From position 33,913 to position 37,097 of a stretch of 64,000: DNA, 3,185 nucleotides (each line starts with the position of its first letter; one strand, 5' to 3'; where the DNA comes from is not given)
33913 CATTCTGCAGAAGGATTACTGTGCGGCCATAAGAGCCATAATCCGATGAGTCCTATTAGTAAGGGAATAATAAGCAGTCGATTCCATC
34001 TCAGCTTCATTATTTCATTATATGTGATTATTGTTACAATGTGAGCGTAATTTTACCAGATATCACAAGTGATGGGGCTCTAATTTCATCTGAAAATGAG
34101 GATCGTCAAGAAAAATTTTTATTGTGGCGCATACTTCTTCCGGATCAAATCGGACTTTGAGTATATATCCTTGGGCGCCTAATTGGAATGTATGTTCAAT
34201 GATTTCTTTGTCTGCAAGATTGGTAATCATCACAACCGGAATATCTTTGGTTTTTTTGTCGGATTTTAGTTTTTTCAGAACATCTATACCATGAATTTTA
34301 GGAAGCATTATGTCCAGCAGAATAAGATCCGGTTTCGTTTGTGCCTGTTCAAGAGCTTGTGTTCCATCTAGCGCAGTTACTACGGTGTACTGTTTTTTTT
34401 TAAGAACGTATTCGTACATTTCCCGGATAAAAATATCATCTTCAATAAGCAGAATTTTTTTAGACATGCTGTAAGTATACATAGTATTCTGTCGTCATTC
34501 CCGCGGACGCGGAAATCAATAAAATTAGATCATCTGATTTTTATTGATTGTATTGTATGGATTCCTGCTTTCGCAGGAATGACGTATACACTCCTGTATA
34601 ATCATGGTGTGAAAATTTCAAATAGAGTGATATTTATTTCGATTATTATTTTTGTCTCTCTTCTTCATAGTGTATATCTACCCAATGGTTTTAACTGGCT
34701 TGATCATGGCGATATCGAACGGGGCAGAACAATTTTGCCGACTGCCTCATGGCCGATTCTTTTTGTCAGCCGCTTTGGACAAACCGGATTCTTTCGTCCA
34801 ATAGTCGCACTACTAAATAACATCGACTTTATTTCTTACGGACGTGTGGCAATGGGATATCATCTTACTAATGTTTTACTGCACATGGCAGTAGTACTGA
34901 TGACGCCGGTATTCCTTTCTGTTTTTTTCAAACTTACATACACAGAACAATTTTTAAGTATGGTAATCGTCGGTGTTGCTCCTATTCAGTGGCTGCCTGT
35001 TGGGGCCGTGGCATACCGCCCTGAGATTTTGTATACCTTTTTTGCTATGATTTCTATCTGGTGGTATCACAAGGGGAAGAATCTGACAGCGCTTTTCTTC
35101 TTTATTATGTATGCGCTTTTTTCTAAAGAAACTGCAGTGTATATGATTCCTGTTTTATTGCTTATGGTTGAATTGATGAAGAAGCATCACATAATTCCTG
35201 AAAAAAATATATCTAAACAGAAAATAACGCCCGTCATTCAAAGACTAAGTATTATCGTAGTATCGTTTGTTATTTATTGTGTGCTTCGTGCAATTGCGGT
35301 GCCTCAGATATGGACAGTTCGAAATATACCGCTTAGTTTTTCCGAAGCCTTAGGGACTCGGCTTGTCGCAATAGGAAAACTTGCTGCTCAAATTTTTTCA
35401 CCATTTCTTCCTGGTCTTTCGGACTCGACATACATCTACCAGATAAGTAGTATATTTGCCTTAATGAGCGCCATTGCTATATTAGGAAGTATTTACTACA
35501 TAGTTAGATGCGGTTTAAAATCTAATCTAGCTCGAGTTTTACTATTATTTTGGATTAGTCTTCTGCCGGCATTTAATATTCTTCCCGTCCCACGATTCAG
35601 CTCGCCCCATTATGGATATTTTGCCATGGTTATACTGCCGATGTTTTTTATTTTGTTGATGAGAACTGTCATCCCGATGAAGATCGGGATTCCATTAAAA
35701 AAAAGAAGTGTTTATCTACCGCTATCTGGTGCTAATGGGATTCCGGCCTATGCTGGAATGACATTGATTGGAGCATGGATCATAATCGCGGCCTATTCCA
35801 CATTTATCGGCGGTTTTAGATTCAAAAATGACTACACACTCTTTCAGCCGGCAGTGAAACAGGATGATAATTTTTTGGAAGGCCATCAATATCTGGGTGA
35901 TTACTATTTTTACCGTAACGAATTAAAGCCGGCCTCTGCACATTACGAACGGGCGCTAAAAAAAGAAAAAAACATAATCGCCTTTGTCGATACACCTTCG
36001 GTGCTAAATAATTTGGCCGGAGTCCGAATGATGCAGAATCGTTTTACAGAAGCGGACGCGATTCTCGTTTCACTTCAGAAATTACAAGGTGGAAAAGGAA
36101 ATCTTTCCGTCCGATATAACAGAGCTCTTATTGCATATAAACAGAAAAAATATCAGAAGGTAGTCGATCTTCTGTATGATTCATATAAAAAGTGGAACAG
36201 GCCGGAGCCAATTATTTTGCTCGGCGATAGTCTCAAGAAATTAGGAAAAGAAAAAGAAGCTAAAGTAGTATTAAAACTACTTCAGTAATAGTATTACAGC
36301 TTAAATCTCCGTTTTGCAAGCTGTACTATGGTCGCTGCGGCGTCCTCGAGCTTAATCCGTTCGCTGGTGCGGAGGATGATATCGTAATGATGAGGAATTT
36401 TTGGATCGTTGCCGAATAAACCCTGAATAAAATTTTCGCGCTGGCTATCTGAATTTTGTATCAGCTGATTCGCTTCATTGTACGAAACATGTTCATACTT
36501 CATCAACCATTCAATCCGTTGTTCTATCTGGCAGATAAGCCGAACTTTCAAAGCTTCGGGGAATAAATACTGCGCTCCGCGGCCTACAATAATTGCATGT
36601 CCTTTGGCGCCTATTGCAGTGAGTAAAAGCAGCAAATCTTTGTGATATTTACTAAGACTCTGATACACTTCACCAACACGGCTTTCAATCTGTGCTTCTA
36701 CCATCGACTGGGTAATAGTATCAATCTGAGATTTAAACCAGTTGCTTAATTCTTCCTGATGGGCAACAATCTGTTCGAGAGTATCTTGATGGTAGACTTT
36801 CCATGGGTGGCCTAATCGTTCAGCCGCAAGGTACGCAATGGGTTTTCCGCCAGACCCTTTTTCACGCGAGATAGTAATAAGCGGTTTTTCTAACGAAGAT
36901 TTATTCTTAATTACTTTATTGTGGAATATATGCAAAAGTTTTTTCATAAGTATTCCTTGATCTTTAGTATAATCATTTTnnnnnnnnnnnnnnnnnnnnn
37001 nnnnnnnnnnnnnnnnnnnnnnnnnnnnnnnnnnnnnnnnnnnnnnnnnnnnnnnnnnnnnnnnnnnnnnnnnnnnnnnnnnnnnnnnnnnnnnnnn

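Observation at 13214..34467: Four tandem giant DUF2341-like + 6xLamG paralogues (21 kb) downstream of a receiver-only response regulator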

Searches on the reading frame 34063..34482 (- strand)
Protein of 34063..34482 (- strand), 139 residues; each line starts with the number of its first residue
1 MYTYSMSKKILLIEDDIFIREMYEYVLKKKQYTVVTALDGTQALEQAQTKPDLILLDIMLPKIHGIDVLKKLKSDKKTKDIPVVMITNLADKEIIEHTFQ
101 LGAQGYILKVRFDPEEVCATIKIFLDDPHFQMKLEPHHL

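Call 6: search_protein_families(library=pfam, proteins=[window:34063-34482:-], max_evalue=0.001)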
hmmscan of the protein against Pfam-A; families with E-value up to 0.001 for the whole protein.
window:34063-34482:- (139 aa): 1 family
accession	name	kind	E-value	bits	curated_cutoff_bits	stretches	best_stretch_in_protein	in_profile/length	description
PF00072.30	Response_reg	-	9e-25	87.4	30.2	1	10-121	1-110/111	Response regulator receiver domain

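Call 78: search_protein_families(library=ncbifam, proteins=[window:34063-34482:-], max_evalue=0.1)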
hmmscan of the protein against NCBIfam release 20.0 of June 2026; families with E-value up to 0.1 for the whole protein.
window:34063-34482:- (139 aa): 103 families (the best 25 are shown)
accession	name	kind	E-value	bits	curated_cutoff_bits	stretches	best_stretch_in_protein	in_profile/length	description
TIGR02154.1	PhoB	equivalog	4e-27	95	296.2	1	6-124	1-119/226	phosphate regulon transcriptional regulator PhoB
NF007546.0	PRK10161.1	equivalog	1e-22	80.8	471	1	6-124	1-119/229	phosphate response regulator transcription factor PhoB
NF040689.1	MtrAB_MtrA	equivalog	1.4e-22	80.1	300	1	10-125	1-113/219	MtrAB system response regulator MtrA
NF007135.0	PRK09581.1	equivalog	3.8e-22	78.7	474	1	6-109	1-105/457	PleD family two-component system response regulator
NF012227.0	AdeR_RR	equivalog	9.6e-22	77.6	340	1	6-131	10-132/239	efflux system response regulator transcription factor AdeR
NF045944.1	ResRegRpaBCyano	equivalog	5.5e-21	75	330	1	11-125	1-112/229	response regulator transcription factor RpaB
NF040534.1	resp_reg_YycF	equivalog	1.4e-20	73.6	340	1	8-125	1-115/231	response regulator YycF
NF053854.1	RespRegPhoBBctds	equivalog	8.3e-20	71.1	270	1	10-126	1-116/225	two-component system response regulator PhoB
NF041733.1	resp_reg_CseB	equivalog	9.3e-20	71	350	1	9-125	2-115/228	two-component system response regulator CseB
NF008199.0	PRK10955.1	equivalog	5.5e-19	69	341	1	8-130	2-120/232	envelope stress response regulator transcription factor CpxR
NF045717.1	DVU0259_DivK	exception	2.1e-18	66.6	160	1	6-122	1-113/117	DVU0259 family response regulator domain-containing protein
NF008296.0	PRK11083.1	equivalog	5.9e-18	65.1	273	1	7-126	3-119/228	two-component system response regulator CreB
NF007969.0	PRK10693.1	equivalog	5.6e-17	61.8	329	1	6-117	6-116/337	two-component system response regulator RssB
NF007005.1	PRK09468.1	equivalog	8.7e-17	61.3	331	1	7-125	3-119/237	osmolarity response regulator transcription factor OmpR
TIGR02875.1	spore_0_A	equivalog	1.9e-16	60.1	200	1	9-123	4-120/262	sporulation transcription factor Spo0A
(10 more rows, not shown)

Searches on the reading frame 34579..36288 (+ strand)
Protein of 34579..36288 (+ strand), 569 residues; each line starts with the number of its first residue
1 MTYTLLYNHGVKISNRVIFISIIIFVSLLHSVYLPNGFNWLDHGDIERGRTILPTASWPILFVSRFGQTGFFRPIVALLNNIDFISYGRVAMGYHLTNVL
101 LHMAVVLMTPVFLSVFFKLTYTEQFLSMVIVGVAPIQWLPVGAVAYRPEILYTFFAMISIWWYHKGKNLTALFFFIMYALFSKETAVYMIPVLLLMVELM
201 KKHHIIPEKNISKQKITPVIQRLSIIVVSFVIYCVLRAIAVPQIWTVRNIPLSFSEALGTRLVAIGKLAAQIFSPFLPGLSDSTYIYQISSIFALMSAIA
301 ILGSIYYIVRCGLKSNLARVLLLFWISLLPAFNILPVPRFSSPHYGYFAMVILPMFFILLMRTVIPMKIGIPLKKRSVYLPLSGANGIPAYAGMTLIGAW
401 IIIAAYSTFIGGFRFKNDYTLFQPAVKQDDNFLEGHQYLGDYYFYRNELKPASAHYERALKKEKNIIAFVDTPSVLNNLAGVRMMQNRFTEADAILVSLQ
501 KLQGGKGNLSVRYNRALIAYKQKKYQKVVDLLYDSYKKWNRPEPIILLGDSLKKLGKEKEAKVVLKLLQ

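Call 6: search_protein_families(library=pfam, proteins=[window:34579-36288:+], max_evalue=0.001)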
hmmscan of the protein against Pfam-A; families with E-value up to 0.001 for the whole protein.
window:34579-36288:+ (569 aa): 3 families
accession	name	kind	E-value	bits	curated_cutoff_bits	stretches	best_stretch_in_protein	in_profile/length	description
PF07719.23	TPR_2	-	1.7e-08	34.4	27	0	434-465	2-33/34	Tetratricopeptide repeat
PF00515.34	TPR_1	-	5.5e-06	26.4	27.8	0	436-462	4-30/34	Tetratricopeptide repeat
PF13424.12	TPR_12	-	8.1e-05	23.2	30.1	0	472-536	2-72/77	Tetratricopeptide repeat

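Call 35: search_protein_families(library=pfam, proteins=[window:34579-36288:+], max_evalue=1)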
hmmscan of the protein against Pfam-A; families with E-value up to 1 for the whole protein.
window:34579-36288:+ (569 aa): 10 families
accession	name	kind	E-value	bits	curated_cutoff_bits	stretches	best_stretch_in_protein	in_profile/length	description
PF07719.23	TPR_2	-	1.7e-08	34.4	27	1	434-465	2-33/34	Tetratricopeptide repeat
PF00515.34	TPR_1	-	5.5e-06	26.4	27.8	2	436-462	4-30/34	Tetratricopeptide repeat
PF13424.12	TPR_12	-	8.1e-05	23.2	30.1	1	472-536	2-72/77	Tetratricopeptide repeat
PF13432.12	TPR_16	-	0.016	16.1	32.7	1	439-492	3-50/65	Tetratricopeptide repeat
PF13428.12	TPR_14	-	0.071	14.3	23.5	0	434-464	2-32/44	Tetratricopeptide repeat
PF14559.12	TPR_19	-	0.071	13.9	25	0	454-500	12-52/68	Tetratricopeptide repeat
PF13374.12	TPR_10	-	0.076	13.5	27.5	0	439-461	8-30/42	Tetratricopeptide repeat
PF13181.12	TPR_8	-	0.14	12.9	25.7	0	547-566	6-25/34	Tetratricopeptide repeat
PF12895.13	ANAPC3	-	0.37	11.5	27.2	0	471-532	21-79/82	Anaphase-promoting complex, cyclosome, subunit 3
PF13414.12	TPR_11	-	0.54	10.4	26.8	1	440-462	1-23/42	TPR repeat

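Call 77: search_solved_structures(query=window:34579-36288:+, max_evalue=1)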
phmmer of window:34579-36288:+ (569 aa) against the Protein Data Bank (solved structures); distinct sequences matched with E-value up to 1: 8.
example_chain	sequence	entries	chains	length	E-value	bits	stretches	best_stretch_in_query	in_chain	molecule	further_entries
6eou_A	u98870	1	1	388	0.01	18.1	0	424-467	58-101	UDP-N-acetylglucosamine--peptide N-acetylglucosaminyltransferase 110 kDa subunit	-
1w3b_A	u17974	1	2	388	0.01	18.1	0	424-467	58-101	UDP-N-ACETYLGLUCOSAMINE--PEPTIDE N-ACETYLGLUCOSAMINYLTRANSFERASE 110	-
7yeh_B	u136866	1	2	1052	0.24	13.6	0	424-467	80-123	UDP-N-acetylglucosamine--peptide N-acetylglucosaminyltransferase 110 kDa subunit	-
7yea_A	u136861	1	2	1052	0.24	13.6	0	424-467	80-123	UDP-N-acetylglucosamine--peptide N-acetylglucosaminyltransferase 110 kDa subunit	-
7ntf_A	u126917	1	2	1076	0.25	13.5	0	424-467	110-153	Isoform 1 of UDP-N-acetylglucosamine--peptide N-acetylglucosaminyltransferase 110 kDa subu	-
6vfj_B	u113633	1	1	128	0.53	12.4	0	413-466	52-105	I53_dn5B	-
4ce4_h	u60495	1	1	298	0.97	11.6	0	147-238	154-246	MRPL44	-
8ur5_A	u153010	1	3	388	0.98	11.5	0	413-465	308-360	Trimer head HA,Hemagglutinin HA1 chain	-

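Call 78: search_protein_families(library=ncbifam, proteins=[window:34579-36288:+], max_evalue=0.1)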
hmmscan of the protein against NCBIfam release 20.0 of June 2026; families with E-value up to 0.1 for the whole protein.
window:34579-36288:+ (569 aa): 3 families
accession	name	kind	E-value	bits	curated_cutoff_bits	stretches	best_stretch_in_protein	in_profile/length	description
TIGR02917.1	PEP_TPR_lipo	equivalog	3.5e-06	25.2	312.2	1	414-538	174-290/899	XrtA/PEP-CTERM system TPR-repeat protein PrsT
NF047371.1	FlcA_CTERM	equivalog_domain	0.024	13.1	300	0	510-563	474-528/646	periplasmic flagellar collar protein FlcA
TIGR02795.1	tol_pal_ybgF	equivalog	0.045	14.4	90.1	0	522-566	52-100/119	tol-pal system protein YbgF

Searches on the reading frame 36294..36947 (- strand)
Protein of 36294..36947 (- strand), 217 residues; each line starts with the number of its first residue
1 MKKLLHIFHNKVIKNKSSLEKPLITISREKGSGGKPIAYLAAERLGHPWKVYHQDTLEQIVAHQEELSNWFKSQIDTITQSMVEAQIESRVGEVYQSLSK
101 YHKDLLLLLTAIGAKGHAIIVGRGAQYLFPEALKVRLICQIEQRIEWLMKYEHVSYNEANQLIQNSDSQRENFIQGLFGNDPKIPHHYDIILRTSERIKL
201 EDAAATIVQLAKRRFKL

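Call 6: search_protein_families(library=pfam, proteins=[window:36294-36947:-], max_evalue=0.001)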
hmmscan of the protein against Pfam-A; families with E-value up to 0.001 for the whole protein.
window:36294-36947:- (217 aa): 1 family
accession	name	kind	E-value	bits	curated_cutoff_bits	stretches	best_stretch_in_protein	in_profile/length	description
PF13189.12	Cytidylate_kin2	-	3e-29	102.9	28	1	24-195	2-175/176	Cytidylate kinase-like family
